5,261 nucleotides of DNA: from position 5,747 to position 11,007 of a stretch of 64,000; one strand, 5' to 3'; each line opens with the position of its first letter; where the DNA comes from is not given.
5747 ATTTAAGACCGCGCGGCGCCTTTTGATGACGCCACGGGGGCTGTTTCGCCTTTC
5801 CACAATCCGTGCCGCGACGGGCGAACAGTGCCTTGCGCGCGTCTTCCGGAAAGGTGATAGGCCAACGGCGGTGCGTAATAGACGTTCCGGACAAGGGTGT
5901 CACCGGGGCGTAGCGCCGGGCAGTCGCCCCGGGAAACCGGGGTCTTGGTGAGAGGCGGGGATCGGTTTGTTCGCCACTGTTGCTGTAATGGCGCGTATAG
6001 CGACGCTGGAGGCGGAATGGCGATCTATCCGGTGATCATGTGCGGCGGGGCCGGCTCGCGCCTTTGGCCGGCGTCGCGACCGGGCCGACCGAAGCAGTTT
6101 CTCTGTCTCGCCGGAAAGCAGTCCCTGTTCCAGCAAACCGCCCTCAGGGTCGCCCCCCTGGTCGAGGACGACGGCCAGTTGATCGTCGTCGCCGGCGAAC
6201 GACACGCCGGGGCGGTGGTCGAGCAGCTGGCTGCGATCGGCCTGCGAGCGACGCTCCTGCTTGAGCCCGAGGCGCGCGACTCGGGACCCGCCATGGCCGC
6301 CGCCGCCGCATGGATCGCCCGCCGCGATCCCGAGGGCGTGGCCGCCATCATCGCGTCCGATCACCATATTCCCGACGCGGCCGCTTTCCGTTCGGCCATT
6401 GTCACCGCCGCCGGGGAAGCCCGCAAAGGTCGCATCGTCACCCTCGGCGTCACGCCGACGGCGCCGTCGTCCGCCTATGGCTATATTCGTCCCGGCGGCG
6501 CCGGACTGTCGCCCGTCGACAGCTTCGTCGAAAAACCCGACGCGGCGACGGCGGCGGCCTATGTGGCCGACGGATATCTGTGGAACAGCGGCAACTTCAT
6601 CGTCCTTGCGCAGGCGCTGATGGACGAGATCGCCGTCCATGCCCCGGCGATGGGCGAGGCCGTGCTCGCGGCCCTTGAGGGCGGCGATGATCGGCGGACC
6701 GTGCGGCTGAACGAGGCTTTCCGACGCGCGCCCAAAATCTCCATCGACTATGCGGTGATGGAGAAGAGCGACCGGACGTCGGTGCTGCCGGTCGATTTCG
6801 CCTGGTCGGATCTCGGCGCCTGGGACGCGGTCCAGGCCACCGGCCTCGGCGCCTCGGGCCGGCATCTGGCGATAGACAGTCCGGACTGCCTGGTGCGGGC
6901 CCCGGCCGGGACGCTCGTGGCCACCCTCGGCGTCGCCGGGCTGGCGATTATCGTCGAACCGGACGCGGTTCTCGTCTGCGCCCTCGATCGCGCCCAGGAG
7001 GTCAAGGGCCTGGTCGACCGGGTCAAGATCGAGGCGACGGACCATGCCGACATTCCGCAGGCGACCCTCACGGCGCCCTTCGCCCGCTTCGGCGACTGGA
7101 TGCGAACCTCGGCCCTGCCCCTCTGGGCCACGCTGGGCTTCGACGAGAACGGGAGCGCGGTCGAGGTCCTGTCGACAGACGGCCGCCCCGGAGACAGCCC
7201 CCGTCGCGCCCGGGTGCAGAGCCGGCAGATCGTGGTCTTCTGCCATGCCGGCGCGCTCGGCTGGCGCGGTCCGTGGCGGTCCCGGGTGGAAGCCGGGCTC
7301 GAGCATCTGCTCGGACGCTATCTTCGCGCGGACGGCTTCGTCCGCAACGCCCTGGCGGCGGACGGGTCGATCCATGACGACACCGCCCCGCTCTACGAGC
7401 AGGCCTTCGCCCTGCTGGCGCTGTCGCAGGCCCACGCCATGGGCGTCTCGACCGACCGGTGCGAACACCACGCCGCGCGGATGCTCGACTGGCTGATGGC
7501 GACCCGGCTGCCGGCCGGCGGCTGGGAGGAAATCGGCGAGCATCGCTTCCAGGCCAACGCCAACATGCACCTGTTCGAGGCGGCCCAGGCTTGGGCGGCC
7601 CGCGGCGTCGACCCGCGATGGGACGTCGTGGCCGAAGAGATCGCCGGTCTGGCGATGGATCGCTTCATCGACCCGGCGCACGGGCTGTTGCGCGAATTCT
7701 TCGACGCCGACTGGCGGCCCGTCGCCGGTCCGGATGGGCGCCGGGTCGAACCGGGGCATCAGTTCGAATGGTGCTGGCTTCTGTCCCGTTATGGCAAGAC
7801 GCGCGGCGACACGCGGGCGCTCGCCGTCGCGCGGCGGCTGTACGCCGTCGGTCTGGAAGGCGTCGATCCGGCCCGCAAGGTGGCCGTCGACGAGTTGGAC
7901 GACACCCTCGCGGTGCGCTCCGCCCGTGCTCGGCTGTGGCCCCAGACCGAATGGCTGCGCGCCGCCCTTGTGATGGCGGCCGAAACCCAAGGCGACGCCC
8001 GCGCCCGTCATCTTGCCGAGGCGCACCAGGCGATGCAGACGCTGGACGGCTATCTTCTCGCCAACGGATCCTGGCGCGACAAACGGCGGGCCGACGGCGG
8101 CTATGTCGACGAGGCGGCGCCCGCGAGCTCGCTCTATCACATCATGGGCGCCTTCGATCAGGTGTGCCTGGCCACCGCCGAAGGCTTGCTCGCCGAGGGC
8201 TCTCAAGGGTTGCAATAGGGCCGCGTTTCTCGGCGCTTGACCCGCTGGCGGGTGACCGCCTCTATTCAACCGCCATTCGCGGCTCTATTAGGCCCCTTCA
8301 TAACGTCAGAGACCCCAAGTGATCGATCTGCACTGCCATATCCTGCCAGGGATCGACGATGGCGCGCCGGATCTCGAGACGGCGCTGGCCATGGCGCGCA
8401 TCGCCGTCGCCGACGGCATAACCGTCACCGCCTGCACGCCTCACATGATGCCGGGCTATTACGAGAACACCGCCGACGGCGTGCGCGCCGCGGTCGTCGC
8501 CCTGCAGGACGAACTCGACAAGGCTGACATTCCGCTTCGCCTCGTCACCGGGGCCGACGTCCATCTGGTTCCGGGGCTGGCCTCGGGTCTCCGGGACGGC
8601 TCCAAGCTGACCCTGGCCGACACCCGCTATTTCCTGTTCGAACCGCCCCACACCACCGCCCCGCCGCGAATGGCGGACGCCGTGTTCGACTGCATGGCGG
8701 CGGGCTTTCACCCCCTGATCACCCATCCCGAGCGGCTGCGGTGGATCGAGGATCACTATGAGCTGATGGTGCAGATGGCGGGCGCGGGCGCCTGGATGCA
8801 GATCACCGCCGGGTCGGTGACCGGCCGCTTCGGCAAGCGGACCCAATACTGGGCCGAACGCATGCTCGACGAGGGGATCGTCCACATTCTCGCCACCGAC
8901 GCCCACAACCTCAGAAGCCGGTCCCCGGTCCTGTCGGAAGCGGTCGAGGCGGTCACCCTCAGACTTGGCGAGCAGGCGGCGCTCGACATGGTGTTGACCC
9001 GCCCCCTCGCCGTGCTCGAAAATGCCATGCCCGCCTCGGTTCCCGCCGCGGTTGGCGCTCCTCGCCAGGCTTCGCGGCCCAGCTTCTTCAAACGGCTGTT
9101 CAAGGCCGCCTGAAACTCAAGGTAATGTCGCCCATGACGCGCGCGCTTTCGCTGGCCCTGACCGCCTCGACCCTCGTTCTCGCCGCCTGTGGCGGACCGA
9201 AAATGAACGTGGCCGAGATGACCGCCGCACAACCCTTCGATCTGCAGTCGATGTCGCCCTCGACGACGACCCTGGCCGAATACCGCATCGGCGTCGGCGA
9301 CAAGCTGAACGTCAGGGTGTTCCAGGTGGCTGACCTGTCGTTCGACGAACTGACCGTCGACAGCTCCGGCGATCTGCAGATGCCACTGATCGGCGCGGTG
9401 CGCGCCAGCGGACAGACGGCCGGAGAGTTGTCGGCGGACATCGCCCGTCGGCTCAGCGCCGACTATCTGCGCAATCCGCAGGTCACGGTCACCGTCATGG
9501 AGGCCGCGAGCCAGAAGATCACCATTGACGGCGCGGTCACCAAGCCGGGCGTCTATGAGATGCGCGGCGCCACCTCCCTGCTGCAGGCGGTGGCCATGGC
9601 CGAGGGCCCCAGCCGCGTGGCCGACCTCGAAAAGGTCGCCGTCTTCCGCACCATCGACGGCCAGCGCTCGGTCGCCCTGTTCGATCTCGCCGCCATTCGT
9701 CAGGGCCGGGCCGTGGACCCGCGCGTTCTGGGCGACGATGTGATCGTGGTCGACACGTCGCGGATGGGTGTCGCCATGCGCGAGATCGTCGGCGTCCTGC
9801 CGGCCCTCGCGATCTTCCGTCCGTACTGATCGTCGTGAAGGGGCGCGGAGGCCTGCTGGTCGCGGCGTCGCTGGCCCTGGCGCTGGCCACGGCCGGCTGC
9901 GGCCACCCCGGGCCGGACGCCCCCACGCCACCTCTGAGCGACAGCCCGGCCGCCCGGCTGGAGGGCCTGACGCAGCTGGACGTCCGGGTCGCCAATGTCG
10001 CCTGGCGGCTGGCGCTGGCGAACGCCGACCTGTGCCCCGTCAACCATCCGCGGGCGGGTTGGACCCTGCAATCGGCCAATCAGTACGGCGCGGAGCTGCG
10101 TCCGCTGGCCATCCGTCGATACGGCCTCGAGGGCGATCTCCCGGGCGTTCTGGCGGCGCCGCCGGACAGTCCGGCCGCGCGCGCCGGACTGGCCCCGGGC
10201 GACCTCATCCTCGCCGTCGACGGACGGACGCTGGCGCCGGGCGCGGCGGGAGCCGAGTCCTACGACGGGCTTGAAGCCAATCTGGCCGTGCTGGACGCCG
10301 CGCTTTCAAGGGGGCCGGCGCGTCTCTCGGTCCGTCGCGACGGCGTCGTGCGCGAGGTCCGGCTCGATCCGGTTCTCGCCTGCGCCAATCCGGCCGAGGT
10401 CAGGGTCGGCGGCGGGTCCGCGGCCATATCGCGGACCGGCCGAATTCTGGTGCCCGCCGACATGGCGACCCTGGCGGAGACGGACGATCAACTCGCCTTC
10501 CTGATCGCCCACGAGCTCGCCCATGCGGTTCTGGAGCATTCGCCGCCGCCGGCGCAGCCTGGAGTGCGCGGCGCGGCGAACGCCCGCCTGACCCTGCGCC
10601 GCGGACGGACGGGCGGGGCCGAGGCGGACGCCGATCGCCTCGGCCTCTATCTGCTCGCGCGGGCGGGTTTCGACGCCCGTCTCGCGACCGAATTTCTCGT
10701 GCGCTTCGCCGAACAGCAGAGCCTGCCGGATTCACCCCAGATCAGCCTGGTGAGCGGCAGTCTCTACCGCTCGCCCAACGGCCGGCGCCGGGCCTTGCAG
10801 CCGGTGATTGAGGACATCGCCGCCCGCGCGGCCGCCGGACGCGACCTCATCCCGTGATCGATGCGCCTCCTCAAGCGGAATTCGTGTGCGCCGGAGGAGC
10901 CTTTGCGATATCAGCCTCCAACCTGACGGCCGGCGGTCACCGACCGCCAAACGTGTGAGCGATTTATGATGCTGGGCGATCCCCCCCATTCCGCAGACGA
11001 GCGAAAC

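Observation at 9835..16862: Capsule/EPS export locus with two proteases, a tiny membrane-anchored protein and a ligase: possible protein-anchored glycan system without an exosortase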

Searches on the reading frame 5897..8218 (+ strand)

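Call 6: search_protein_families(library=pfam, proteins=[window:5897-8218:+], max_evalue=0.01)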
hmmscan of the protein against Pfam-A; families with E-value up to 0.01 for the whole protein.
window:5897-8218:+ (773 aa): 3 families
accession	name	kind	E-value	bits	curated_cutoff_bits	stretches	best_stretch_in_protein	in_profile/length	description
PF07221.17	GlcNAc_2-epim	-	2.8e-58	198.3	23.4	1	424-752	5-347/347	N-acylglucosamine 2-epimerase (GlcNAc 2-epimerase)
PF00483.29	NTP_transferase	-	2.4e-36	126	21.2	1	45-312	2-235/245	Nucleotidyl transferase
PF22640.1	ManC_GMP_beta-helix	-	7.3e-15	55.1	27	1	321-375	1-54/55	MannoseP isomerase/GMP-like beta-helix domain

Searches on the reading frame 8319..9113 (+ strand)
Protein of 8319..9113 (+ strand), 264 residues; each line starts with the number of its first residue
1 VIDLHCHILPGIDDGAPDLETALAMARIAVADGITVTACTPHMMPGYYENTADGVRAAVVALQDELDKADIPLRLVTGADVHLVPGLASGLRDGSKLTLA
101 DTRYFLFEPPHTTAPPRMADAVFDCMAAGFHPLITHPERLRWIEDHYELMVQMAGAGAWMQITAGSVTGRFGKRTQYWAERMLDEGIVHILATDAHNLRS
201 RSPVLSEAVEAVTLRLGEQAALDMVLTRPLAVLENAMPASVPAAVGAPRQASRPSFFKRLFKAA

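Call 6: search_protein_families(library=pfam, proteins=[window:8319-9113:+], max_evalue=0.01)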
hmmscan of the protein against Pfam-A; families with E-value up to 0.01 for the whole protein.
window:8319-9113:+ (264 aa): 1 family
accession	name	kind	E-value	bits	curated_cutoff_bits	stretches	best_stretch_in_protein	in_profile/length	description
PF19567.5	CpsB_CapC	-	2.5e-54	184.6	27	1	1-233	1-233/234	Capsular polysaccharide synthesis, CpsB/CapC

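Call 11: search_protein_families(library=ncbifam, proteins=[window:8319-9113:+], max_evalue=0.1)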
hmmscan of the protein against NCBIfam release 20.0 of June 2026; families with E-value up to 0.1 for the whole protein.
window:8319-9113:+ (264 aa): 1 family
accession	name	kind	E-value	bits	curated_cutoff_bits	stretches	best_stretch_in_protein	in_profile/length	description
NF041488.1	caps_synth_Cps4B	equivalog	6.6e-31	107.7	400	1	1-236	1-241/243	capsular polysaccharide biosynthesis protein Cps4B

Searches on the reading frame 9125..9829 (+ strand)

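Call 6: search_protein_families(library=pfam, proteins=[window:9125-9829:+], max_evalue=0.01)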
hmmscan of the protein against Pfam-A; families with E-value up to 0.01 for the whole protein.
window:9125-9829:+ (234 aa): 3 families
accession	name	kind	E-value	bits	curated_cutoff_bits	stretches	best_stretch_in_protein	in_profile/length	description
PF02563.21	Poly_export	-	1.2e-24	86.7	28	1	51-124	5-76/77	Polysaccharide biosynthesis/export protein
PF10531.15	SLBB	-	2e-09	37.6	27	1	131-179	1-49/55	SLBB domain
PF22461.2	SLBB_2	-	2e-07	31.5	27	1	130-209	1-79/79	SLBB domain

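Call 11: search_protein_families(library=ncbifam, proteins=[window:9125-9829:+], max_evalue=0.1)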
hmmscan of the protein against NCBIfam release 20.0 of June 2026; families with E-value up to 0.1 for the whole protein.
window:9125-9829:+ (234 aa): 7 families
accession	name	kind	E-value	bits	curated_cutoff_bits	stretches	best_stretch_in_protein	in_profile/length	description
TIGR03028.1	EpsE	equivalog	1.6e-23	83.3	262.65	1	52-212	1-162/239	polysaccharide export protein EpsE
TIGR03027.2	pepcterm_export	equivalog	4.1e-23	81.9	180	1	52-211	2-166/169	XrtA/PEP-CTERM system exopolysaccharide export protein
NF041843.1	EpsY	equivalog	1.5e-22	79.8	320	1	48-210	48-211/211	exopolysaccharide export protein EpsY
NF011658.0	PRK15078.1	subfamily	2.2e-15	56.3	333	1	51-202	83-241/380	polysaccharide export protein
NF011722.0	PRK15175.1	equivalog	1e-06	27.8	456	1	72-175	101-204/355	Vi polysaccharide ABC transporter protein VexA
NF047847.2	SS_mature_LptM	equivalog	0.073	13.2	27.7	0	5-23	2-21/31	LPS translocon maturation chaperone LptM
NF010364.0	PRK13792.1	equivalog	0.099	12.7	261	0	4-84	1-80/127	lysozyme inhibitor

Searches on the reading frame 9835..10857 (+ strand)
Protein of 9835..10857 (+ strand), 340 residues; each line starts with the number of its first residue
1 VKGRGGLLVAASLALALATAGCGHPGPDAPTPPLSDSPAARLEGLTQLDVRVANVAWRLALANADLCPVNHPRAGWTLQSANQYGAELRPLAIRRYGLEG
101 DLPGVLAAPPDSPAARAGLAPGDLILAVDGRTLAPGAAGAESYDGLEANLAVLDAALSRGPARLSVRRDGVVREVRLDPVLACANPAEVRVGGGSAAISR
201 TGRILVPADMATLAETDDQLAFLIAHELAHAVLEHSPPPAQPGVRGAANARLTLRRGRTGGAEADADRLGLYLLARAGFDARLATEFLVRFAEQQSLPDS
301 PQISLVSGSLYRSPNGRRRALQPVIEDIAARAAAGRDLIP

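Call 6: search_protein_families(library=pfam, proteins=[window:9835-10857:+], max_evalue=0.01)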
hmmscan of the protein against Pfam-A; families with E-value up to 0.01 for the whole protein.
window:9835-10857:+ (340 aa): 4 families
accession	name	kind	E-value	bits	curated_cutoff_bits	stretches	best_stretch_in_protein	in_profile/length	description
PF17820.7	PDZ_6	-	3.9e-08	33.3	27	1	107-132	4-29/54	PDZ domain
PF01435.24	Peptidase_M48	-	5e-07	30.2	20.3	1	200-236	45-81/186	Peptidase family M48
PF13180.12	PDZ_2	-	0.00031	21.4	27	1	110-141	21-45/80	PDZ domain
PF00595.29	PDZ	-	0.0061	17.3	23.2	0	110-133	34-57/81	PDZ domain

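Call 11: search_protein_families(library=ncbifam, proteins=[window:9835-10857:+], max_evalue=0.1)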
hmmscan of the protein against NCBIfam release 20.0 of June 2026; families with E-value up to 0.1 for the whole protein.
window:9835-10857:+ (340 aa): 7 families
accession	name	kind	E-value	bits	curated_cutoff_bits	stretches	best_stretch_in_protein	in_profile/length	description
NF052400.1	M48_BAM_BepA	equivalog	3.1e-08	32.8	570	1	260-301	195-236/483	beta-barrel assembly-enhancing protease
NF040960.1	MamE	equivalog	1.5e-06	27.1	800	1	81-193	443-549/659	magnetosome formation protease MamE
TIGR02038.1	protease_degS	equivalog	0.005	16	422.95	1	102-133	277-310/351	outer membrane-stress sensor serine endopeptidase DegS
TIGR02037.1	degP_htrA_DO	subfamily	0.011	14.7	416.2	1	109-133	267-291/434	Do family serine endopeptidase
NF041199.1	trx7_PDZ_seleno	equivalog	0.019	13.9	300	1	105-148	207-250/390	Trx7/PDZ domain-containing (seleno)protein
NF041521.1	HhoA_HhoB_HtrA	equivalog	0.037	13.3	450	1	107-134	269-296/335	HhoA/HhoB/HtrA family serine endopeptidase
TIGR00225.1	prc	subfamily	0.045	12.8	218.6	1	110-132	71-93/335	C-terminal processing peptidase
